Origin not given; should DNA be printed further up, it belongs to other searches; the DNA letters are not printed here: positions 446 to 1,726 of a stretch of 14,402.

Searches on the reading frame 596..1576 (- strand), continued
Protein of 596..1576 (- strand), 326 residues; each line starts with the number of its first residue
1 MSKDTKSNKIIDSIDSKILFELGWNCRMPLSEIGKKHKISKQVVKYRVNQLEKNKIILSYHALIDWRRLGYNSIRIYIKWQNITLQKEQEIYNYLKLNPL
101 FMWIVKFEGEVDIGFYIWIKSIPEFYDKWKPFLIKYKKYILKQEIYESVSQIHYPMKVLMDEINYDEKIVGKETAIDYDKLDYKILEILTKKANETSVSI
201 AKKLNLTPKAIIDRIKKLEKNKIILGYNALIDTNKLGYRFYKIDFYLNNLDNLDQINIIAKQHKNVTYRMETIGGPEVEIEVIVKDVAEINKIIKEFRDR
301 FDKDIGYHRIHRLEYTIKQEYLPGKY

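Call 79: search_protein_families(library=padloc, proteins=[window:596-1576:-], max_evalue=0.01)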
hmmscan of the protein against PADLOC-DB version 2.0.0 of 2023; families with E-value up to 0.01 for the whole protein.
window:596-1576:- (326 aa): 9 families
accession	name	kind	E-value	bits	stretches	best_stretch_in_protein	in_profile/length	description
PDLC01434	CasR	-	1.7e-07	29.3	1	172-237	120-186/191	"CAS-I,CAS-II,CAS-III,CAS-IV,CAS-V,CAS-VI; associated_signaling"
PDLC01268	CasR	-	9.1e-07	27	1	169-225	113-168/179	"CAS-I,CAS-II,CAS-III,CAS-IV,CAS-V,CAS-VI; associated_signaling"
PDLC01866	CARF3--CARF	-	1.7e-05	22.9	0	9-57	135-183/207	-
PDLC02975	WH_III-A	-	7.1e-05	21.2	1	179-241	2-65/103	-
PDLC01044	Csa3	-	0.00018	19.5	0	163-221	122-176/194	Type I-A associated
PDLC01879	CARF3--CARF_TM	-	0.0003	18.5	1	174-224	150-200/222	-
PDLC01848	CARF3--CARF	-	0.00035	18.3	1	176-228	133-183/197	-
PDLC01850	CARF3--CARF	-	0.00087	17.2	1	177-224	142-189/209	-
PDLC01438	Csa3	-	0.0016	16.5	0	12-93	147-226/305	"CAS-I,CAS-II,CAS-III,CAS-IV,CAS-V,CAS-VI; associated_signaling"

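Call 80: search_protein_families(library=phrogs, proteins=[window:596-1576:-], max_evalue=0.001)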
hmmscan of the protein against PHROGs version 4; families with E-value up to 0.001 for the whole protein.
window:596-1576:- (326 aa): 0 families
